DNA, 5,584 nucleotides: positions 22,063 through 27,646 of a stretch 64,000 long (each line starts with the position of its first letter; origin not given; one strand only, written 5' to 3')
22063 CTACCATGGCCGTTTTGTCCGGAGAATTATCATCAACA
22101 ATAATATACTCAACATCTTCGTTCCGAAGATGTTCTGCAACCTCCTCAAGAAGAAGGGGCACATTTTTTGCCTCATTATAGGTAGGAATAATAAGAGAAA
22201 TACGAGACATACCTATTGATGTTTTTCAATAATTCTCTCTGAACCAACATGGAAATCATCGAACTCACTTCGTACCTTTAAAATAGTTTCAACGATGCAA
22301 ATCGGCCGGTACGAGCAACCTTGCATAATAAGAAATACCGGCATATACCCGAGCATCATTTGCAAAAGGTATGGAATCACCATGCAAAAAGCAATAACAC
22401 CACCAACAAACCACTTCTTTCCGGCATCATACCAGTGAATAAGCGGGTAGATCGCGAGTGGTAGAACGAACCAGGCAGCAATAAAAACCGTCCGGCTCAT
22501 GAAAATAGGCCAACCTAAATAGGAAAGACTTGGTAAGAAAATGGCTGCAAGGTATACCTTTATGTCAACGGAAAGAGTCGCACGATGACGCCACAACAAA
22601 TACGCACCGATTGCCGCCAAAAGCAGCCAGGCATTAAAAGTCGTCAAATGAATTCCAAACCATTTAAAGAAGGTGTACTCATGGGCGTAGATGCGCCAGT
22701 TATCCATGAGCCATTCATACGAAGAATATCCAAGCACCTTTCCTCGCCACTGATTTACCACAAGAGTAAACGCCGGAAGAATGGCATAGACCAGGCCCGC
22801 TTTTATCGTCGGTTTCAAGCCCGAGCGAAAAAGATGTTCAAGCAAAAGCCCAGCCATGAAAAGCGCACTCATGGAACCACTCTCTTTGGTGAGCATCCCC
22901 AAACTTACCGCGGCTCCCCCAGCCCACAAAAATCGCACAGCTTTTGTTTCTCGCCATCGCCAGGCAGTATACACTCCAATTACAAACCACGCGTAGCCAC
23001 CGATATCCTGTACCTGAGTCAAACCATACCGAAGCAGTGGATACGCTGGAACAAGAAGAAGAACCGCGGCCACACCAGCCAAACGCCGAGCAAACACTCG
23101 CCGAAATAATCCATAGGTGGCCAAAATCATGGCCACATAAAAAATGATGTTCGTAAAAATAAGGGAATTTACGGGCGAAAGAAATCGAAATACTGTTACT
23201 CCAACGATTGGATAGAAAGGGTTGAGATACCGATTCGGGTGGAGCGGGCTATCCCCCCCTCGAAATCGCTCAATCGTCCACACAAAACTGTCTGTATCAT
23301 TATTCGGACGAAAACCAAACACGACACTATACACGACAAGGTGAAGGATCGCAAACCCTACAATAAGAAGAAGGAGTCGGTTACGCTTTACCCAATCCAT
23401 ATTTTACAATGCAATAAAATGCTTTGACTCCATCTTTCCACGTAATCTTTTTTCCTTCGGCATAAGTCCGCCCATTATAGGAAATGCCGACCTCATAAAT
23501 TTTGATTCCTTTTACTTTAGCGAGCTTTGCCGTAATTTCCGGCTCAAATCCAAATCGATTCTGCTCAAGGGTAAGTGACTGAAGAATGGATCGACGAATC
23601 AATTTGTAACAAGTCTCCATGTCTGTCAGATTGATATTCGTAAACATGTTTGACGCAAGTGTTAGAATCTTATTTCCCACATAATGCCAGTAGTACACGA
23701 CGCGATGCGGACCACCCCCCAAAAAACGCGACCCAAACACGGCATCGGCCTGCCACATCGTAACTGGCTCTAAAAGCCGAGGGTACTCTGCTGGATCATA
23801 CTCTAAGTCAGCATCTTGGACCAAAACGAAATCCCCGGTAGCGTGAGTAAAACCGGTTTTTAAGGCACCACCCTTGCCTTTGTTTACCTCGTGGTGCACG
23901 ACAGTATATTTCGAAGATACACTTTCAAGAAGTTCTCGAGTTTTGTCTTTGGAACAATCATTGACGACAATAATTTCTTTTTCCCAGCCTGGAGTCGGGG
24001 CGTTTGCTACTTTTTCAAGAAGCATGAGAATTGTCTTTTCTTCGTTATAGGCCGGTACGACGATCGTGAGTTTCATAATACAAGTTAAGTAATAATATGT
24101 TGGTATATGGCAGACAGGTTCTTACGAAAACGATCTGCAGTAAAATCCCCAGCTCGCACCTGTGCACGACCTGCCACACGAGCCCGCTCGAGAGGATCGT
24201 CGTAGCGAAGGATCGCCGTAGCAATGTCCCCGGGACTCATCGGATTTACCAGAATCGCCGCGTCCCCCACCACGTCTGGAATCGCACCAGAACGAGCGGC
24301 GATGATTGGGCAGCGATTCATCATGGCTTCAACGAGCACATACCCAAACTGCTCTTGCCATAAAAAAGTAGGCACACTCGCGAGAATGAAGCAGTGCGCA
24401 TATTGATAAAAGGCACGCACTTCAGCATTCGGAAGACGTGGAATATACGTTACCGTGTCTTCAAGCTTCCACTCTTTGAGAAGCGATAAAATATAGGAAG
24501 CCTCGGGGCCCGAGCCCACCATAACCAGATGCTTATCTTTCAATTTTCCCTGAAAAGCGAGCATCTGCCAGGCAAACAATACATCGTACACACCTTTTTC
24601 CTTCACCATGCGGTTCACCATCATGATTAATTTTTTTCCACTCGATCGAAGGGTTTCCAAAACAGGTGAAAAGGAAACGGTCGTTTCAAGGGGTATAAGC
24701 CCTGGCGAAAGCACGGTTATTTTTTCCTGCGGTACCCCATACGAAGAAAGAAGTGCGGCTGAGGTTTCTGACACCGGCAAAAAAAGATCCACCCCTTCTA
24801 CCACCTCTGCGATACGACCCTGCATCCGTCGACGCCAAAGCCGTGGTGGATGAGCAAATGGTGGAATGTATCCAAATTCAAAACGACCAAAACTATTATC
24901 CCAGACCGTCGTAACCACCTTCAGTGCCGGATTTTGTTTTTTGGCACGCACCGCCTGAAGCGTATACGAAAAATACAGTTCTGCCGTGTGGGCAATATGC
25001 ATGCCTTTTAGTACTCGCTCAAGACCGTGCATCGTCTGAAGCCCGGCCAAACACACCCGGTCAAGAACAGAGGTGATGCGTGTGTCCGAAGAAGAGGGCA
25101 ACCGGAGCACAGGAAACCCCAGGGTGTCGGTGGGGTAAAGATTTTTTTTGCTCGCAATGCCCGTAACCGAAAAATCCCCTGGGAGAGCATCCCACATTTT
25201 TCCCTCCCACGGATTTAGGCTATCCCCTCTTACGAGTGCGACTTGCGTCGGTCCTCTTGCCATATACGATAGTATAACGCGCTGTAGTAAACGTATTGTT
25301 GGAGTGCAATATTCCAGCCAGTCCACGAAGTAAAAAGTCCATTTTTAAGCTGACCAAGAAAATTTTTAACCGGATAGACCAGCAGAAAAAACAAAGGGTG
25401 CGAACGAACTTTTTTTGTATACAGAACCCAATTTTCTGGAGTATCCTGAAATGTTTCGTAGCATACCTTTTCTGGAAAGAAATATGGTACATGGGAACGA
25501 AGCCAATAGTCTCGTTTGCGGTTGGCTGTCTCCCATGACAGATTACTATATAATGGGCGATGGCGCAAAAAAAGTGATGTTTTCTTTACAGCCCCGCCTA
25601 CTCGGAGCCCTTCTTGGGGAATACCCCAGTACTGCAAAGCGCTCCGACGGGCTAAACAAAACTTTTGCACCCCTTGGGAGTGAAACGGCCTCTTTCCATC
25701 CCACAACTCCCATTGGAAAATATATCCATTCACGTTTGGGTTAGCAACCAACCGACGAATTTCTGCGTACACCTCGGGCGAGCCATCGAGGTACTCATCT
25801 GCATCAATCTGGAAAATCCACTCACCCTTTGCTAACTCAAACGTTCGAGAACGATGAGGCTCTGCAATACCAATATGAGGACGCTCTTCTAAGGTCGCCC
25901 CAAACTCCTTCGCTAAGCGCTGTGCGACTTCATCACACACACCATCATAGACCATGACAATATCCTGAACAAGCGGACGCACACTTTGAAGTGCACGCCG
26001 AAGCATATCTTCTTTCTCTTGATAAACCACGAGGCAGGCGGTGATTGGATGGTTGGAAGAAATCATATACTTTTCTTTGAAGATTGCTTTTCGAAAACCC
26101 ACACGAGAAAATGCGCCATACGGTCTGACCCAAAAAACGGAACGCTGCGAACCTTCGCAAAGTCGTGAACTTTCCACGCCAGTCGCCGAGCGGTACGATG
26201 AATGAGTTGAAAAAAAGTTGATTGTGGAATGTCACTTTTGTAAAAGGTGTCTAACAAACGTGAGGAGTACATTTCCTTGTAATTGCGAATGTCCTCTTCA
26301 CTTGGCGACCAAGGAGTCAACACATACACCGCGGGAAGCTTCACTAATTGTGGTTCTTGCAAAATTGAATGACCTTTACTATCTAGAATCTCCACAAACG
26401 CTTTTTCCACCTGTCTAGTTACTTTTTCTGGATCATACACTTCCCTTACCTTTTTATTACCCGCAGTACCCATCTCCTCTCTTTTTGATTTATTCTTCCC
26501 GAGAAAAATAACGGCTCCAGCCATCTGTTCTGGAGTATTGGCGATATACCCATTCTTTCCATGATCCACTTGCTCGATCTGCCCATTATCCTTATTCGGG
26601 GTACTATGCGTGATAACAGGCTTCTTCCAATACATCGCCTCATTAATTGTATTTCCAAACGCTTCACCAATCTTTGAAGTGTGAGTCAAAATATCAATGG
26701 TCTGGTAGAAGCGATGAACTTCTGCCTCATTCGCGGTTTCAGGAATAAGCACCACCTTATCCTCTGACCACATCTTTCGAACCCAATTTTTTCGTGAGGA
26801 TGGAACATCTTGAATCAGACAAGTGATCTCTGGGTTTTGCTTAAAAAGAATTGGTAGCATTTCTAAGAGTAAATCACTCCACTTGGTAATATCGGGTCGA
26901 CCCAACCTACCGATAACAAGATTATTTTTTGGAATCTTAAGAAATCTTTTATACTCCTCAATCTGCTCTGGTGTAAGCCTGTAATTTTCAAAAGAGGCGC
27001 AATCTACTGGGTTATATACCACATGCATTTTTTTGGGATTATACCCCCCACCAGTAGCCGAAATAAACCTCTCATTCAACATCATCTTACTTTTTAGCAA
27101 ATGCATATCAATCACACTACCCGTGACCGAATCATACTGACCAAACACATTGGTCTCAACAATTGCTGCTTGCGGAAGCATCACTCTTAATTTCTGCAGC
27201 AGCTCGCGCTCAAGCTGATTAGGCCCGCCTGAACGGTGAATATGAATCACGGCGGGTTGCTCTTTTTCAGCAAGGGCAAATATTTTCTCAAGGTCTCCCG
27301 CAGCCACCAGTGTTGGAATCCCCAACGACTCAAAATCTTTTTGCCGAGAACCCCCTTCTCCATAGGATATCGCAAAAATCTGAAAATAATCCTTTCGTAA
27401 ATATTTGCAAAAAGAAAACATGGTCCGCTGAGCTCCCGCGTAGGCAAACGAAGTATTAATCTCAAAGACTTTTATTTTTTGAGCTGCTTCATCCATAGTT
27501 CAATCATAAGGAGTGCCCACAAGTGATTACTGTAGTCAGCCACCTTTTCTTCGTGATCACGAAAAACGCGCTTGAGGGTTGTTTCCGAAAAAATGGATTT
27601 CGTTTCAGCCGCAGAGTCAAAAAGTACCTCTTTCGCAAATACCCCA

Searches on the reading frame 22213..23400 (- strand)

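Call 9: search_protein_families(library=pfam, proteins=[window:22213-23400:-], max_evalue=0.0001)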
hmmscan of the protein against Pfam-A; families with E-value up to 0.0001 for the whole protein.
window:22213-23400:- (395 aa): 1 family
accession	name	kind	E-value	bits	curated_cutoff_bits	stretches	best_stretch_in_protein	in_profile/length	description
PF13231.12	PMT_2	-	5.6e-05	23.8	26.1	1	78-207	22-151/160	Dolichyl-phosphate-mannose-protein mannosyltransferase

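Call 17: search_protein_families(library=ncbifam, proteins=[window:22213-23400:-], max_evalue=0.01)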
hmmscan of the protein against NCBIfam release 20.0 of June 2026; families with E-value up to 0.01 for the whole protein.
window:22213-23400:- (395 aa): 0 families

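Call 40: search_protein_families(library=pfam, proteins=[window:22213-23400:-], max_evalue=10)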
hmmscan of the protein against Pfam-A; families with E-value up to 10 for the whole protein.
window:22213-23400:- (395 aa): 2 families
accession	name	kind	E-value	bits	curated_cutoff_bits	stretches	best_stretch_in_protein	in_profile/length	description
PF13231.12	PMT_2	-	5.6e-05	23.8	26.1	1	78-207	22-151/160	Dolichyl-phosphate-mannose-protein mannosyltransferase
PF23251.1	KH_PARP14_4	-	0.095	12.9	22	1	69-98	8-37/65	PARP14, fourth type I KH domain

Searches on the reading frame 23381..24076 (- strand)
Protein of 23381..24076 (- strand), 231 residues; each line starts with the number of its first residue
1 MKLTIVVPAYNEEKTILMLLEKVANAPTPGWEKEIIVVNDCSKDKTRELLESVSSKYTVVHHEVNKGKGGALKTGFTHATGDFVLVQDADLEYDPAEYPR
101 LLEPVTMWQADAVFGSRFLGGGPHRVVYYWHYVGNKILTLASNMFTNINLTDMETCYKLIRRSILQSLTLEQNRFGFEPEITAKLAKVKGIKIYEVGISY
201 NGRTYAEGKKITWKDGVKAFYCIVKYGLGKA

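Call 9: search_protein_families(library=pfam, proteins=[window:23381-24076:-], max_evalue=0.0001)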
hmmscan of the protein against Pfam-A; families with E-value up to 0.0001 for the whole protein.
window:23381-24076:- (231 aa): 2 families
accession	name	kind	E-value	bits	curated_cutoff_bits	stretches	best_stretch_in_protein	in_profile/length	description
PF00535.33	Glycos_transf_2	-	6.3e-35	121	23.3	1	4-167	1-166/168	Glycosyl transferase family 2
PF13641.12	Glyco_tranf_2_3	-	2.8e-08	34.5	27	1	3-117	3-123/230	Glycosyltransferase like family 2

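Call 83: search_protein_families(library=ncbifam, proteins=[window:23381-24076:-], max_evalue=1e-10)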
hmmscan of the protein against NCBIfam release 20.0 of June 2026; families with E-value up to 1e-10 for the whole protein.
window:23381-24076:- (231 aa): 11 families
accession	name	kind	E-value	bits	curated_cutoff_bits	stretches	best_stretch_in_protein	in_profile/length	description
TIGR04182.1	glyco_TIGR04182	equivalog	2.4e-29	102.7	325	1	3-226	2-217/293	S-layer glycoprotein N-glycosyltransferase AglJ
NF047588.1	GlcsyltransPgfSStrep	equivalog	6.4e-17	61.7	500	1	1-175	1-176/308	glycosyltransferase PgfS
NF007986.1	PRK10714.1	equivalog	7.8e-17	61.3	529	1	2-209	7-209/316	undecaprenyl-phosphate 4-deoxy-4-formamido-L-arabinose transferase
TIGR03937.1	PgaC_IcaA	equivalog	1.1e-15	57.6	422.3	1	3-93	47-138/407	poly-beta-1,6-N-acetyl-D-glucosamine synthase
NF058614.1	PPMAGASynPpgS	equivalog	6.1e-14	52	370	1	5-200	4-198/226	polyprenyl-phospho-N-acetylgalactosaminyl synthase PpgS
TIGR04283.1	glyco_like_mftF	equivalog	2e-13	50.5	182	1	3-118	1-111/221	TIGR04283 family arsenosugar biosynthesis glycosyltransferase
NF007482.0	PRK10073.1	equivalog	3.1e-13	49.5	423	1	2-103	7-108/334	glycosyltransferase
NF041391.1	DPhHxTase_Halo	equivalog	3.3e-12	45.8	375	1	9-204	3-187/213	dolichyl-phosphate hexose transferase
NF041875.1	EPS_EpsD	equivalog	6.3e-12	45.5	370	1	3-95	1-94/325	exopolysaccharide biosynthesis glycosyltransferase EpsD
NF010496.0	PRK13915.1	equivalog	4e-11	42.5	262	1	2-105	32-142/307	glucosyl-3-phosphoglycerate synthase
NF047683.1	TeichurnBiosyTuaG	equivalog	6.6e-11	42.3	400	0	3-102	8-108/252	teichuronic acid biosynthesis protein TuaG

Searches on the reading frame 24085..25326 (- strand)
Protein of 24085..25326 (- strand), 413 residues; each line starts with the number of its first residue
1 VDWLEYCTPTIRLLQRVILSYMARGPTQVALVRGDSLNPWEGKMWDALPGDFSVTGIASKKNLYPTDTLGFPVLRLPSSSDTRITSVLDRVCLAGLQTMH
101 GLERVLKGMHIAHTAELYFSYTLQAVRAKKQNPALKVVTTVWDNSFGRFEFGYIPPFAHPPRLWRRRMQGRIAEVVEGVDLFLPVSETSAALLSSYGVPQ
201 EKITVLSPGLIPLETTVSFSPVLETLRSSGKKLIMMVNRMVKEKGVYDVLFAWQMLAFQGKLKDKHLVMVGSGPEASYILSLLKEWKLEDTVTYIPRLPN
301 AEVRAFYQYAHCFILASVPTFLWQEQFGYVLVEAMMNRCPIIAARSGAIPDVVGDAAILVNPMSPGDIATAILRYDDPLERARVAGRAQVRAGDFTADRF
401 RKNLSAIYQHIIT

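Call 9: search_protein_families(library=pfam, proteins=[window:24085-25326:-], max_evalue=0.0001)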
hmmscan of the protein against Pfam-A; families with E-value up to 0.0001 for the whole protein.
window:24085-25326:- (413 aa): 4 families
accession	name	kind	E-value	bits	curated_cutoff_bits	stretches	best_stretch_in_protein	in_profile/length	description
PF00534.26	Glycos_transf_1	-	1.6e-24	86.8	26.4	1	228-374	12-154/172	Glycosyl transferases group 1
PF13692.12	Glyco_trans_1_4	-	2.9e-21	76.7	27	1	232-374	2-138/142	Glycosyl transferases group 1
PF13439.12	Glyco_transf_4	-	4.1e-06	27.4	28.5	1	92-209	54-165/170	Glycosyltransferase Family 4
PF13579.12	Glyco_trans_4_4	-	1.6e-05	25.8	29.7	1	66-209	35-158/158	Glycosyl transferase 4-like domain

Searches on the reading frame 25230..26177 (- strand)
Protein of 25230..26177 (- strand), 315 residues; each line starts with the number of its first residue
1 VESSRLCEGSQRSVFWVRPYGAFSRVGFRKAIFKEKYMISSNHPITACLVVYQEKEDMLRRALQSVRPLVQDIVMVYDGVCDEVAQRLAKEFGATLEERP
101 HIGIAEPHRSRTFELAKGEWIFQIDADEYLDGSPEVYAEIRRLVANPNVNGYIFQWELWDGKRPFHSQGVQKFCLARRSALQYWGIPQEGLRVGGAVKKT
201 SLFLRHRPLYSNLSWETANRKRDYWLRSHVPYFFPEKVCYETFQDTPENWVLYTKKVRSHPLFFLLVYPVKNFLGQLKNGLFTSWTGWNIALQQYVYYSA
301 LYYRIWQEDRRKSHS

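Call 9: search_protein_families(library=pfam, proteins=[window:25230-26177:-], max_evalue=0.0001)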
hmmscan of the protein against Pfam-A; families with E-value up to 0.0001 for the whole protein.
window:25230-26177:- (315 aa): 0 families

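Call 66: search_protein_families(library=pfam, proteins=[window:25230-26177:-], max_evalue=0.001)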
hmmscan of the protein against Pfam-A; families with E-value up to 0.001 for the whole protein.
window:25230-26177:- (315 aa): 2 families
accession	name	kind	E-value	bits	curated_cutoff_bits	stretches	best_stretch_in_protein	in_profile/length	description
PF00535.33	Glycos_transf_2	-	0.00037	20.9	23.3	1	48-145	3-105/168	Glycosyl transferase family 2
PF13704.12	Glyco_tranf_2_4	-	0.00098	20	27.5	0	54-138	2-92/98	Glycosyl transferase family 2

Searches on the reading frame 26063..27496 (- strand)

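Call 9: search_protein_families(library=pfam, proteins=[window:26063-27496:-], max_evalue=0.0001)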
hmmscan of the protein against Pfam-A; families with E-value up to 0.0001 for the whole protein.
window:26063-27496:- (477 aa): 2 families
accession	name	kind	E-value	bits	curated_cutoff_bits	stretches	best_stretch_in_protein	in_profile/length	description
PF00534.26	Glycos_transf_1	-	1e-17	64.6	26.4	1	179-348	2-171/172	Glycosyl transferases group 1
PF13692.12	Glyco_trans_1_4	-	4.5e-13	50.1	27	1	193-332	5-139/142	Glycosyl transferases group 1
